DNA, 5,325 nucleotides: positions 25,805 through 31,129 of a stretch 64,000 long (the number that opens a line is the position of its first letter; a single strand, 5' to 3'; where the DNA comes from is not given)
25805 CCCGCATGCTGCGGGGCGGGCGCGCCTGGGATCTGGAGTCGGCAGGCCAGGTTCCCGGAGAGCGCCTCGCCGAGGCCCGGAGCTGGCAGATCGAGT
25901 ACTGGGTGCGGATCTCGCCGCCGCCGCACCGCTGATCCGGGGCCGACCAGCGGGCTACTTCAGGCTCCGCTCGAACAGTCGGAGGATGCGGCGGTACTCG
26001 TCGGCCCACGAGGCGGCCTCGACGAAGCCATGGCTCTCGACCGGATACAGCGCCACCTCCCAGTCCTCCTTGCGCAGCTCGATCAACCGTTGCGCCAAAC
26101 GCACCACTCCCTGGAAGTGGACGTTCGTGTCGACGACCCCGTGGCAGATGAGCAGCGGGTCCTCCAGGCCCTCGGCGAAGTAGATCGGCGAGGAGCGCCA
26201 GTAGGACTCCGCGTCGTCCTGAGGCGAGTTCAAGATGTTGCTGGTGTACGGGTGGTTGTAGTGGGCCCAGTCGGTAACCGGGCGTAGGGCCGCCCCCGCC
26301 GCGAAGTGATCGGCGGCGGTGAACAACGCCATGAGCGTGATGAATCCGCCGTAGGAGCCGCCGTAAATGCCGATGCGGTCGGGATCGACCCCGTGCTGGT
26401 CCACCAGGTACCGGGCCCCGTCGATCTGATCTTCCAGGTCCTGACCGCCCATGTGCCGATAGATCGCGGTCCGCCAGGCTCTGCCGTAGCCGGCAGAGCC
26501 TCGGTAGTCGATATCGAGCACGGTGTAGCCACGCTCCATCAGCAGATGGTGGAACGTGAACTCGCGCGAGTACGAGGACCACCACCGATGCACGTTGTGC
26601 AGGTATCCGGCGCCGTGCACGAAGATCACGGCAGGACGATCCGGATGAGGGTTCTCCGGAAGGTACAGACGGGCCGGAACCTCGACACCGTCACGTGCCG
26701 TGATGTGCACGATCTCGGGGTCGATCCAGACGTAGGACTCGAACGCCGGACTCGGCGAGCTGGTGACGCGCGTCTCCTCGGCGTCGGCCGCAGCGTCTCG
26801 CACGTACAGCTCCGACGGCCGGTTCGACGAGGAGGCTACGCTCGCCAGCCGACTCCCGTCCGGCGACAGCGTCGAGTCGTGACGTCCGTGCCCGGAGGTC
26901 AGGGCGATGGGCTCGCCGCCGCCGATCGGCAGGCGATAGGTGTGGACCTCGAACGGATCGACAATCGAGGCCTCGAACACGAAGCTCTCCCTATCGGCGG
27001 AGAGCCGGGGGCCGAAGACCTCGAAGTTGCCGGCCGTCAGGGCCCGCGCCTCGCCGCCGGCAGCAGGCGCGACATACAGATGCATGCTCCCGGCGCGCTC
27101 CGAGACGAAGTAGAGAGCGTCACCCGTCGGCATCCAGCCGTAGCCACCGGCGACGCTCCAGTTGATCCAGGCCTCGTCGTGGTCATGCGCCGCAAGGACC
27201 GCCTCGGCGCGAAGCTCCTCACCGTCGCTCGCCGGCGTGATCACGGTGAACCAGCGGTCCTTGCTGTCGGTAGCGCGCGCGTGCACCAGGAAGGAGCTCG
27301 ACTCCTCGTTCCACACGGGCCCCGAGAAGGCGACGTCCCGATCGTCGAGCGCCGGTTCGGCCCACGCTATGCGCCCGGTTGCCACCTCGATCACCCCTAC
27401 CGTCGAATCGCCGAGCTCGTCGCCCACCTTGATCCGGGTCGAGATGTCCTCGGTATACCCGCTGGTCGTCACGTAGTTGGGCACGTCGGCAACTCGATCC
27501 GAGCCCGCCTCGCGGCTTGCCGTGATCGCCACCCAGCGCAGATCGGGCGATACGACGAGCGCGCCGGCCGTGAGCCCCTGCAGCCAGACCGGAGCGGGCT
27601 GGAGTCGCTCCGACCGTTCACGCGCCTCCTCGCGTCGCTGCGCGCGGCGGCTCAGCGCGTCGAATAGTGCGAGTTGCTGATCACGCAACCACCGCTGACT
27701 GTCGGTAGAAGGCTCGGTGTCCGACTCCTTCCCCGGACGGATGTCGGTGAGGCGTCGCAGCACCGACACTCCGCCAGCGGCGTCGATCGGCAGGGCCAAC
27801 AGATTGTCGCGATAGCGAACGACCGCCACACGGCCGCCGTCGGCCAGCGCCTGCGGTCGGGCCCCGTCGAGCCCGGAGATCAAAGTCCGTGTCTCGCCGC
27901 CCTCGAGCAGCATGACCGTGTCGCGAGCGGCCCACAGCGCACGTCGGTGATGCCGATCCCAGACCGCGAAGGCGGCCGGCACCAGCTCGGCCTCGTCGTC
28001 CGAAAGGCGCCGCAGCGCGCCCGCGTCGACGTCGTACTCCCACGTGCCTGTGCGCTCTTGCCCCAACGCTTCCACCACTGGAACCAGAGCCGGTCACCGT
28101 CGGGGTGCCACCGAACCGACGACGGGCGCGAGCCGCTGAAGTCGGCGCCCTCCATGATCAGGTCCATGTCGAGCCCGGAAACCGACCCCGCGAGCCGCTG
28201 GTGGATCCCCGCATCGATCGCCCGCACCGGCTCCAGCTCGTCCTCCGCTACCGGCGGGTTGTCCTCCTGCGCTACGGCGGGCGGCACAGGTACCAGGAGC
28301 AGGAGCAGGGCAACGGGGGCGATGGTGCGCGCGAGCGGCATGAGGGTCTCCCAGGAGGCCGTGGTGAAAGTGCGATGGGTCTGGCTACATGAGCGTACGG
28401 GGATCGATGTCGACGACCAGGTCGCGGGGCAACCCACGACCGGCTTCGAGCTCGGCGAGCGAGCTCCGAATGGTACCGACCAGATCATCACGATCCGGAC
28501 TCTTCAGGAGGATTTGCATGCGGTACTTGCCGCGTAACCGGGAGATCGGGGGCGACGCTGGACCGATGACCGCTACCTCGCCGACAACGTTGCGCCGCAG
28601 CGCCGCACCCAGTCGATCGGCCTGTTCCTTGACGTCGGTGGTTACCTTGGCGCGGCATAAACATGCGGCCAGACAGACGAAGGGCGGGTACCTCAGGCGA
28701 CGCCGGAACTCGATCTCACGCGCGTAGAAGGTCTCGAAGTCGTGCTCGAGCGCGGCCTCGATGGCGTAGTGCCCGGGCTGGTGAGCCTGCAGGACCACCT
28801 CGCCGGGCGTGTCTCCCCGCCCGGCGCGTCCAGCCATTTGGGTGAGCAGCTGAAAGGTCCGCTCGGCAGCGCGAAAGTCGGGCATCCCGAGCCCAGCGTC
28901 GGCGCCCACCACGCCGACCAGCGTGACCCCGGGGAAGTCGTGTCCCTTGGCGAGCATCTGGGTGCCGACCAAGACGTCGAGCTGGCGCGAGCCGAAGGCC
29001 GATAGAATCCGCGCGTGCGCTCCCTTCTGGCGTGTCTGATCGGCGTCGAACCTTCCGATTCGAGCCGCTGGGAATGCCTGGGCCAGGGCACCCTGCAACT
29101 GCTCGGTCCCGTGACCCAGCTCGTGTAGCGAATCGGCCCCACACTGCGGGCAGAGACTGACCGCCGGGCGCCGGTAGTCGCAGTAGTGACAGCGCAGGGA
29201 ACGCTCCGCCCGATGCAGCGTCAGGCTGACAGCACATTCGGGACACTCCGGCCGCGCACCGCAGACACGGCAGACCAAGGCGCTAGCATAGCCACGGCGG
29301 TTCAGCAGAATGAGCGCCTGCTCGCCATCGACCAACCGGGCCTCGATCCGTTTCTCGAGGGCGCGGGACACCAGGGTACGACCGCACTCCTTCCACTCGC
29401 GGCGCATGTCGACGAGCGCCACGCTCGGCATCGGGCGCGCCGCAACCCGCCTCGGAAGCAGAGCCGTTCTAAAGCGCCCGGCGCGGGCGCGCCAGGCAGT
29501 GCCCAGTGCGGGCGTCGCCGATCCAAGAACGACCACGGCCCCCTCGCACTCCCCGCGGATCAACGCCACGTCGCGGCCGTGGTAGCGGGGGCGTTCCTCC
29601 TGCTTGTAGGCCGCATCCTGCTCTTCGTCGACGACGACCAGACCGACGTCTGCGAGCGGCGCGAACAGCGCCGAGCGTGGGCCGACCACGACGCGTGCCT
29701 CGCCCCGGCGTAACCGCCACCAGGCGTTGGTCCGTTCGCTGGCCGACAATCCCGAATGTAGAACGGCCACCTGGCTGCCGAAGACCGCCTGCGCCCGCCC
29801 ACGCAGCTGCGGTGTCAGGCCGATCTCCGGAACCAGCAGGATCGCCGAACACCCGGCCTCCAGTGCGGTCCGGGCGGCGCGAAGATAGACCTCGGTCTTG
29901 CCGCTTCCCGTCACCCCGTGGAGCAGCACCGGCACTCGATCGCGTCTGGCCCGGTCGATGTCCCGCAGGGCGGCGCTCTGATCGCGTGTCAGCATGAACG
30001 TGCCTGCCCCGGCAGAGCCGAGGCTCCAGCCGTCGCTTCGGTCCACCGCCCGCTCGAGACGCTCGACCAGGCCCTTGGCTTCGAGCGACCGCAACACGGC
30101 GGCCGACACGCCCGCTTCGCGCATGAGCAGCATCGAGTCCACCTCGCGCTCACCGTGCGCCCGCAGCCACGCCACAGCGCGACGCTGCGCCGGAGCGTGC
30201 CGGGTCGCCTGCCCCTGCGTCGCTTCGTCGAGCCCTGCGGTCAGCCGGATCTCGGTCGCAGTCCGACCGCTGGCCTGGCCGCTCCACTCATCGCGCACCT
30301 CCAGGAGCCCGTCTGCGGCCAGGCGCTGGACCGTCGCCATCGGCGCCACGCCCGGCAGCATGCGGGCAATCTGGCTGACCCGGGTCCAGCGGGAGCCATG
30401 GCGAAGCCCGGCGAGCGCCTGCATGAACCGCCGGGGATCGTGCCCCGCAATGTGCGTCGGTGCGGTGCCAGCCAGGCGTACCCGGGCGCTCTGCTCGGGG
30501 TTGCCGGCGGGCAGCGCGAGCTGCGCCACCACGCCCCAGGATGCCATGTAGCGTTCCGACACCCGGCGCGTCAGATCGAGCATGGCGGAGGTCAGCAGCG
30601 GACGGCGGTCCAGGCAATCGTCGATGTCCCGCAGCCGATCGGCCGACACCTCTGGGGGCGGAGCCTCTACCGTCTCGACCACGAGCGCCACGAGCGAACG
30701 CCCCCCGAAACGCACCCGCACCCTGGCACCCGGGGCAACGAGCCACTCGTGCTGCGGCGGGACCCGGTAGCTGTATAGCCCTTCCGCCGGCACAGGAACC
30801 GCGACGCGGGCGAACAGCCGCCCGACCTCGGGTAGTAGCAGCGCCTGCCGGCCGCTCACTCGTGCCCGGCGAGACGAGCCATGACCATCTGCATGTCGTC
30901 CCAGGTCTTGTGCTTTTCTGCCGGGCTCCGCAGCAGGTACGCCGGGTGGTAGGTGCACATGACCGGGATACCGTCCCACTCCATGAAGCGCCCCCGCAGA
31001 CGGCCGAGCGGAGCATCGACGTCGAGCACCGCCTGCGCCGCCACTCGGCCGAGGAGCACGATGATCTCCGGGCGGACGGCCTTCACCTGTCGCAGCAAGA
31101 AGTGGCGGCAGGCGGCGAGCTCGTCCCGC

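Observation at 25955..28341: S9 peptidase with its signal peptide and first propeller segment in a different frame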

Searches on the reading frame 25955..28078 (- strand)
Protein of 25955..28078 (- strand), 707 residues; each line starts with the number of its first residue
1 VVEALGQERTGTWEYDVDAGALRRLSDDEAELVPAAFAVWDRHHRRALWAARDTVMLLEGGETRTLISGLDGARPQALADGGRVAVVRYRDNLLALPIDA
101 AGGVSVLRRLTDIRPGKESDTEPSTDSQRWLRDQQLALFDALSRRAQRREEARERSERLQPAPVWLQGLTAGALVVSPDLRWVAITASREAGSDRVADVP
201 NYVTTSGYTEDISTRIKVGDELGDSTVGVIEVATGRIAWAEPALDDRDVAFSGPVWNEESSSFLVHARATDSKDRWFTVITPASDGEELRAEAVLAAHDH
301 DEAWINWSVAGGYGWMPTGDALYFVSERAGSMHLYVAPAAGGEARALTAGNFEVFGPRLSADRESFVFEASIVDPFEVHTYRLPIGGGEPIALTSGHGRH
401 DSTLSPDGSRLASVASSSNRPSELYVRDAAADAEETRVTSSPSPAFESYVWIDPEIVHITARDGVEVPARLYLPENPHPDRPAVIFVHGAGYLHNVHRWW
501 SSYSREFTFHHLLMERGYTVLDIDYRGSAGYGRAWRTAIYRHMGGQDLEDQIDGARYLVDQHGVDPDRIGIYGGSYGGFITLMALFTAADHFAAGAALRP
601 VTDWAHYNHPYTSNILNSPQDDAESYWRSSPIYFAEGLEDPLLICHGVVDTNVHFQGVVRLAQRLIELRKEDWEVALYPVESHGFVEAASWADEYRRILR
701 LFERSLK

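Call 13: find_encoding_contigs(protein=window:25955-28078:-, flank=8000, max_places=3)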
Protein window:25955-28078:- (707 aa): no gene with exactly this product is on record in the collection.

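Call 35: search_protein_families(library=pfam, proteins=[window:25958-28078:-], max_evalue=0.01)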
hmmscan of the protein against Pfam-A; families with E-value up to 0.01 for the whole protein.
window:25958-28078:- (707 aa): 9 families
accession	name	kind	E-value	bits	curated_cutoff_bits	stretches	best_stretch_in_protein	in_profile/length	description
PF00326.27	Peptidase_S9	-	2.1e-48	165.1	22.6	1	512-706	9-210/213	Prolyl oligopeptidase family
PF00930.27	DPPIV_N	-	7.1e-16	58.3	22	1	177-421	109-353/354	Dipeptidyl peptidase IV (DPP IV) N-terminal region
PF20434.5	BD-FAE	-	4.8e-15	56.1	26.8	1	471-665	3-215/215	BD-FAE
PF02129.25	Peptidase_S15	-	1.6e-13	51.4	23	1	463-609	1-138/262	X-Pro dipeptidyl-peptidase (S15 family)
PF07676.18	PD40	-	4.1e-08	33.4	20.9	0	315-336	16-38/38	WD40-like Beta Propeller Repeat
PF00561.26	Abhydrolase_1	-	0.00013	22.2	25.8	1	482-606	1-107/245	alpha/beta hydrolase fold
PF01738.24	DLH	-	0.00021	21.4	21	1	469-689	3-192/217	Dienelactone hydrolase family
PF07859.19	Abhydrolase_3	-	0.00057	20.1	25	1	546-642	47-153/210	alpha/beta hydrolase fold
PF12146.15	Hydrolase_4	-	0.0027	17.5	27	0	494-607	8-116/239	Serine aminopeptidase, S33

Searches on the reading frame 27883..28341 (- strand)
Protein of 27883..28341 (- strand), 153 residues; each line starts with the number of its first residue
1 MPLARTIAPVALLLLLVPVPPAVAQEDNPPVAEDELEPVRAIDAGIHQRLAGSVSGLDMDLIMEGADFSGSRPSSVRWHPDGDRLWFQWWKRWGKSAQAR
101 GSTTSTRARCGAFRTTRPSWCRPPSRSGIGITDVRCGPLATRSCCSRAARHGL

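Call 35: search_protein_families(library=pfam, proteins=[window:27883-28341:-], max_evalue=0.01)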
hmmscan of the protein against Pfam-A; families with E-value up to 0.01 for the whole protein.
window:27883-28341:- (153 aa): 0 families
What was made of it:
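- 27880..28060 (-): Out-of-frame tail of frame A (59 nonsense codons plus the TGA at 27882-27880). Pfam finds no family in this product (call 35).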

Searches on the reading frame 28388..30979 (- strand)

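Call 35: search_protein_families(library=pfam, proteins=[window:28388-30979:-], max_evalue=0.01)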
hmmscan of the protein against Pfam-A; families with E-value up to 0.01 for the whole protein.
window:28388-30979:- (864 aa): 8 families
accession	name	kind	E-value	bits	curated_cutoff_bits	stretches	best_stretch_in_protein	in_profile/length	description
PF17764.6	PriA_3primeBD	-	6.1e-23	80.9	22.7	1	58-157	1-96/96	3'DNA-binding domain (3'BD)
PF18074.6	PriA_C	-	4.8e-15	56.6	26.9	1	766-860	1-95/95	Primosomal protein N C-terminal domain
PF00270.35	DEAD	-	1.7e-13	51.1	26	1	331-491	1-161/167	DEAD/DEAH box helicase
PF18319.7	Zn_ribbon_PriA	-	3.3e-11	43.4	26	1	579-605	1-27/27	PriA DNA helicase Cys-rich region (CRR) domain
PF00271.37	Helicase_C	-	5.8e-09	36.6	23.5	1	649-721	48-108/110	Helicase conserved C-terminal domain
PF04851.21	ResIII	-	1.2e-07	32.2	22.5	1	330-453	4-134/164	Type III restriction enzyme, res subunit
PF13191.12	AAA_16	-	0.003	18.5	32.6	0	336-380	10-63/167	AAA ATPase domain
PF07191.17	Zn_ribbon_6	-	0.0076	16.7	25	0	578-615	2-37/67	Double zinc ribbon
